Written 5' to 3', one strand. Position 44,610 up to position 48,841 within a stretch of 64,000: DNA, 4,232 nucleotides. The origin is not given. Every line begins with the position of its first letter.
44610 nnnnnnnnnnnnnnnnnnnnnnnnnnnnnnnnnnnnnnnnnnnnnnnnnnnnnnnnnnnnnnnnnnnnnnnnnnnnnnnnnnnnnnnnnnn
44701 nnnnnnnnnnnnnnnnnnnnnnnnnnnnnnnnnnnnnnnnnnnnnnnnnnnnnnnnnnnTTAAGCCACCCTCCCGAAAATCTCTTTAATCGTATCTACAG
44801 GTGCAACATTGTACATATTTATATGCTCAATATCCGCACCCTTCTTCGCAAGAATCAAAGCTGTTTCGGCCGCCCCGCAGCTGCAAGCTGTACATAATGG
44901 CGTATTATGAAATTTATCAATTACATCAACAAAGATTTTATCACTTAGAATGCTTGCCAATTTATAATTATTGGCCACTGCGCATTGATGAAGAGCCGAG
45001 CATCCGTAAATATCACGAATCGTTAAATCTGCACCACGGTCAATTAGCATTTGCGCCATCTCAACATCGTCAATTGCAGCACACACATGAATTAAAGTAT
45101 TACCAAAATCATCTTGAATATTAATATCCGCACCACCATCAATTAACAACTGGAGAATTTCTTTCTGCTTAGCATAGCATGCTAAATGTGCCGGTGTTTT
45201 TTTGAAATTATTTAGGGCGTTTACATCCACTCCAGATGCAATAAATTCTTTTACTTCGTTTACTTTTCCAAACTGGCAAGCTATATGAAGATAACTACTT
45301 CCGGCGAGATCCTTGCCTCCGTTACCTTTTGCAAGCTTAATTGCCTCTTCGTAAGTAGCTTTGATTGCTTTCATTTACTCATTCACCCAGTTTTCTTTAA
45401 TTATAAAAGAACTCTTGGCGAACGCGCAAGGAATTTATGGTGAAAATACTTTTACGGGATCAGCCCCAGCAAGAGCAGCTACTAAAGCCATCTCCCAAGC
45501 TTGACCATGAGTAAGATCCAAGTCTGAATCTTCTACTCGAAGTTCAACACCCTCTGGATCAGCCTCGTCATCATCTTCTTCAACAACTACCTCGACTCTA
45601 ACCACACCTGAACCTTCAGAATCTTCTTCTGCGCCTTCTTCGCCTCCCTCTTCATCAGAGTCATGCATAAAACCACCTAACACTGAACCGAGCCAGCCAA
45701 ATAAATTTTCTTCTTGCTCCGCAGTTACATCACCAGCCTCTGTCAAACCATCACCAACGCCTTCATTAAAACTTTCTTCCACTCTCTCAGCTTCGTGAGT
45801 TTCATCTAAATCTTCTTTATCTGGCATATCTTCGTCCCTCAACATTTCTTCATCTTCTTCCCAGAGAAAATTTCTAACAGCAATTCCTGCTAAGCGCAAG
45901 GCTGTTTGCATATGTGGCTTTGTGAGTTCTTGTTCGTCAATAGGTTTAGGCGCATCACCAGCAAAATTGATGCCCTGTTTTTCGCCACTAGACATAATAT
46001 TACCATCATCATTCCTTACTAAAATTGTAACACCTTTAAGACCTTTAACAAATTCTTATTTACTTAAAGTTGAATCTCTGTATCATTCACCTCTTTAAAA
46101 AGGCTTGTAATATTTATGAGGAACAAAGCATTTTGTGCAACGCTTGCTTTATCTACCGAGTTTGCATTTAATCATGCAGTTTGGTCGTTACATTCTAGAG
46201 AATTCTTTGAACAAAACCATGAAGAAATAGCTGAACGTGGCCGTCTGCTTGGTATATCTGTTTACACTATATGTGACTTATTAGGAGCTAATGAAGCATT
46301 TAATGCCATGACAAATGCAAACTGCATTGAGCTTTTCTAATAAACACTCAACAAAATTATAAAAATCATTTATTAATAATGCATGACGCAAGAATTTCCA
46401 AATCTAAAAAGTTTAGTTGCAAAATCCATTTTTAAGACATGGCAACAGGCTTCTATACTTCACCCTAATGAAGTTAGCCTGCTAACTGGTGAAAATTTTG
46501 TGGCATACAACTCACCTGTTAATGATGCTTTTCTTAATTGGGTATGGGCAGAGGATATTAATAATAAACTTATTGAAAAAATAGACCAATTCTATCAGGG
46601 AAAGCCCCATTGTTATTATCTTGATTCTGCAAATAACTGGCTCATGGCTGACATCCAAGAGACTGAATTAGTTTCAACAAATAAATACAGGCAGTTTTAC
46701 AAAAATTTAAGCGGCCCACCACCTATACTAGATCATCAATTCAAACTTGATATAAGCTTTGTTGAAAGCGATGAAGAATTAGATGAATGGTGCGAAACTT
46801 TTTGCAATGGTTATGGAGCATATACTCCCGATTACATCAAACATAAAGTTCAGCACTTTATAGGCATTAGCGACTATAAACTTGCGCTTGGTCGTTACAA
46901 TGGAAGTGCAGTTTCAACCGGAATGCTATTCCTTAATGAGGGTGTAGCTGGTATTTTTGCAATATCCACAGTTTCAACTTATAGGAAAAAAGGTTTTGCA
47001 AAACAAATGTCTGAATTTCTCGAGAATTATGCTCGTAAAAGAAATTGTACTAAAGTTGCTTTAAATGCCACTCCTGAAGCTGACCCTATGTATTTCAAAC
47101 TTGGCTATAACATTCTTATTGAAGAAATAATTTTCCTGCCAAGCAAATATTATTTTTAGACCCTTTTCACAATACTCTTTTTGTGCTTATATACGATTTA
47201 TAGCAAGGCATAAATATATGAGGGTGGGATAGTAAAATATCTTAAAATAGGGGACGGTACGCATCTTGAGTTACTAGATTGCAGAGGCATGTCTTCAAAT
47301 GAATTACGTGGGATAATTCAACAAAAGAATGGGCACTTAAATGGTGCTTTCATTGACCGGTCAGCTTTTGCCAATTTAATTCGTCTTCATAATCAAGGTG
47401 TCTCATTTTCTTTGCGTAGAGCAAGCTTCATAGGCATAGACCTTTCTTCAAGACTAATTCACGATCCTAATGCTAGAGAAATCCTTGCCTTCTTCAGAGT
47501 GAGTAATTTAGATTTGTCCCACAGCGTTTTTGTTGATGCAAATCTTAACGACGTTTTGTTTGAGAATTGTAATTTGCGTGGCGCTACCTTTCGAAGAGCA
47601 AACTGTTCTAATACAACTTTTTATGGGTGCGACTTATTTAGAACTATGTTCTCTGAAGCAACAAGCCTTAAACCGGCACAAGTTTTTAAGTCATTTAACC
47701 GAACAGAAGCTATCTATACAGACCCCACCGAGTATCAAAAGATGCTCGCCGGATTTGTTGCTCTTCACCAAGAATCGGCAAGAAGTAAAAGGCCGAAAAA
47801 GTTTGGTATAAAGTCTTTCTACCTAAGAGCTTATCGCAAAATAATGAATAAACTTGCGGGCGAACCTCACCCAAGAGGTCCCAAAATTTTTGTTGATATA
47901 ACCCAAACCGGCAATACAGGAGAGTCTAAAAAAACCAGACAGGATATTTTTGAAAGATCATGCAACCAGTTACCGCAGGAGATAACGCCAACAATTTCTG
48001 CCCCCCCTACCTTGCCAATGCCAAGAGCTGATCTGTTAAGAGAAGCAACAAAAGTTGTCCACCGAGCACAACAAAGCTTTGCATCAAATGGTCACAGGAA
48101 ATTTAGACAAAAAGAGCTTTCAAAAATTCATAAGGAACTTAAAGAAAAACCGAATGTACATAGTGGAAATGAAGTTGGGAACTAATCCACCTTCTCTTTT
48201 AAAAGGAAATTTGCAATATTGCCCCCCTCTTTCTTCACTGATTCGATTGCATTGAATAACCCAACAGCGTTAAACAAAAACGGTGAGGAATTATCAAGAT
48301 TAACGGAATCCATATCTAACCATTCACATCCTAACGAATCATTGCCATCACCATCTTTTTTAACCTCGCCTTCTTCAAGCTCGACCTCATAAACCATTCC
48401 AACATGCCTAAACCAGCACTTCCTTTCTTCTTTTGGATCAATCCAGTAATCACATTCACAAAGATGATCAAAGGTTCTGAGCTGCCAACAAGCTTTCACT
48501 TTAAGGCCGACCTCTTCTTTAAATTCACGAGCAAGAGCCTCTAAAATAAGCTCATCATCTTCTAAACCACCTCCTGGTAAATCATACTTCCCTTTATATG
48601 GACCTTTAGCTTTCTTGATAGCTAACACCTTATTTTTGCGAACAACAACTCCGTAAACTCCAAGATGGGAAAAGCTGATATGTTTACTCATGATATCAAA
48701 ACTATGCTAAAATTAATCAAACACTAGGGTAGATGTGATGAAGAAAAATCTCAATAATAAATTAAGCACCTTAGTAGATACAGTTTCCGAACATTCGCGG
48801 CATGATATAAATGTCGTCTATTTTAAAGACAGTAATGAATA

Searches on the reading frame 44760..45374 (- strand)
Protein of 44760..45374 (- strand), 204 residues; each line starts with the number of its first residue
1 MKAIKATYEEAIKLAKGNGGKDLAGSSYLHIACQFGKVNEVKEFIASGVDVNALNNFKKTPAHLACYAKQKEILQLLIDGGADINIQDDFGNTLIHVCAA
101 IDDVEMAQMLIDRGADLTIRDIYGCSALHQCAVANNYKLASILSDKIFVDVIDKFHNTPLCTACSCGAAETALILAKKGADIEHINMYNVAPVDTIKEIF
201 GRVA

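Call 14: search_protein_families(library=ncbifam, proteins=[window:44760-45374:-], max_evalue=0.001)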
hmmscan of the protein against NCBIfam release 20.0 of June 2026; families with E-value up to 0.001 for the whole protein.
window:44760-45374:- (204 aa): 7 families
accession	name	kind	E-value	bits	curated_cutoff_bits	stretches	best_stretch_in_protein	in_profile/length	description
NF043029.1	T4SS_AnkY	equivalog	2.1e-16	59.5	600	2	32-129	429-529/543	Dot/Icm T4SS effector AnkY/LegA9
NF043022.1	T4SS_AnkG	equivalog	6.8e-13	48.2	500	1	22-96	362-441/455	Dot/Icm T4SS effector AnkG/AnkZ/LegA7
NF043023.1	T4SS_AnkH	equivalog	5.9e-12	45.1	600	1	36-143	10-117/467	Dot/Icm T4SS effector AnkH/LegA3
NF043028.1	T4SS_AnkX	equivalog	1e-10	40.5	1400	1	24-97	547-621/938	Dot/Icm T4SS effector AnkN/AnkX/LegA8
NF041931.2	MzaA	equivalog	3.7e-09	36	800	0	82-144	26-88/726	MZA anti-phage system associated sigma-70 family RNA polymerase sigma factor MzaA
TIGR00870.1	trp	subfamily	6e-06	24.6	498.75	1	57-103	166-223/747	transient-receptor-potential calcium channel protein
NF043024.1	T4SS_AnkI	equivalog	2.4e-05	23.3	550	0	29-101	245-327/439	Dot/Icm T4SS effector AnkI/LegAS4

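Call 50: search_protein_families(library=pfam, proteins=[window:44760-45374:-], max_evalue=0.05)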
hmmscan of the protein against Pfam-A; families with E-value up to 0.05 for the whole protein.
window:44760-45374:- (204 aa): 6 families
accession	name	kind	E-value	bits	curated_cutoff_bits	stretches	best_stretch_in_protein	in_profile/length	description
PF12796.13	Ank_2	-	4.4e-51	171.8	27.3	4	29-121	1-90/90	Ankyrin repeats (3 copies)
PF00023.36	Ank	-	1.7e-28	97.5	21.1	3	59-89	3-33/33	Ankyrin repeat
PF13857.12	Ank_5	-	5.6e-25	87.6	27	4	49-97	7-55/56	Ankyrin repeats (many copies)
PF13637.12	Ank_4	-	3e-24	85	22.7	3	65-111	4-50/50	Ankyrin repeats (many copies)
PF13606.12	Ank_3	-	3.4e-23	79.3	22.3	3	59-86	3-30/30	Ankyrin repeat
PF23745.1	ANK_LRRK2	-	0.00087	19.6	27.5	1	64-150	37-119/130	LRRK2 ANK repeat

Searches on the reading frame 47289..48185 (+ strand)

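Call 31: search_protein_families(library=ncbifam, proteins=[window:47289-48185:+], max_evalue=0.001)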
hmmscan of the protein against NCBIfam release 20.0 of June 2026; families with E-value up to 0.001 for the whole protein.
window:47289-48185:+ (298 aa): 5 families
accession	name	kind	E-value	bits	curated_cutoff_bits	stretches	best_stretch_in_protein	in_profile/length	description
NF000071.4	penta_rpt_QnrA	exception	4.7e-05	23.3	450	1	41-125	22-103/218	QnrA family quinolone resistance pentapeptide repeat protein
NF000421.1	penta_rpt_QnrVC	exception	0.00015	21.8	460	0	76-127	54-105/218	QnrVC family quinolone resistance pentapeptide repeat protein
NF012152.0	penta_rpt_QnrC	exception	0.0002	21.4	500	1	69-125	48-103/221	QnrC family quinolone resistance pentapeptide repeat protein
NF047416.1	penta_HetL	equivalog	0.00056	19.4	260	0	46-132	54-140/218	heterocyst differentiation pentapeptide repeat protein HetL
NF000056.3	penta_rpt_QnrS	exception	0.00066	19.4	460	0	75-124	53-102/218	QnrS family quinolone resistance pentapeptide repeat protein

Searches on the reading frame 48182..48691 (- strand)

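Call 31: search_protein_families(library=ncbifam, proteins=[window:48182-48691:-], max_evalue=0.001)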
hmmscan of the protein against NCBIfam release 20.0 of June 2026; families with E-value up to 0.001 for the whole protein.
window:48182-48691:- (169 aa): 13 families
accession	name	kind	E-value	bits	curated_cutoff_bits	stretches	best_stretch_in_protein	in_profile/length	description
NF006530.0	PRK08999.1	equivalog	4.8e-10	39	245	1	14-76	11-75/315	Nudix family hydrolase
NF003791.0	PRK05379.2-3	equivalog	1.6e-09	37.4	409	1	12-128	205-316/340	bifunctional nicotinamide-nucleotide adenylyltransferase/Nudix hydroxylase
NF003786.0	PRK05379.1-2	equivalog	8.3e-08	31.8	397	1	11-68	220-277/354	bifunctional nicotinamide-nucleotide adenylyltransferase/Nudix hydroxylase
NF003790.0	PRK05379.2-2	equivalog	9.2e-08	31.5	403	1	11-128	219-330/354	bifunctional nicotinamide mononucleotide adenylyltransferase/ADP-ribose pyrophosphatase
NF003788.0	PRK05379.1-5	equivalog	2.2e-07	30.5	354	1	14-127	218-326/351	bifunctional nicotinamide-nucleotide adenylyltransferase/Nudix hydroxylase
NF008044.0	PRK10776.1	equivalog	5e-07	29.7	148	1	23-76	20-73/130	8-oxo-dGTP diphosphatase MutT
NF003787.0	PRK05379.1-4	equivalog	2.1e-06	26.9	449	1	10-66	209-265/346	bifunctional nicotinamide-nucleotide adenylyltransferase/Nudix hydroxylase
NF012016.0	PRK15472.1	equivalog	2.8e-06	27.1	95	1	25-65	22-62/141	nucleoside triphosphatase NudI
NF003785.0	PRK05379.1-1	equivalog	3.4e-06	26.5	418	1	12-131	206-321/347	bifunctional nicotinamide-nucleotide adenylyltransferase/Nudix hydroxylase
NF001937.0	PRK00714.1-4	equivalog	1e-05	25.2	139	1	19-71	19-68/161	RNA pyrophosphohydrolase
TIGR00586.1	mutt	equivalog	1.9e-05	24.7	97.9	1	20-76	17-74/129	8-oxo-dGTP diphosphatase MutT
NF007834.0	PRK10546.1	equivalog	9.4e-05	22.2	156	1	14-67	9-63/135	pyrimidine (deoxy)nucleoside triphosphate diphosphatase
NF001936.0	PRK00714.1-3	equivalog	0.00098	19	118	0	32-64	33-65/155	RNA pyrophosphohydrolase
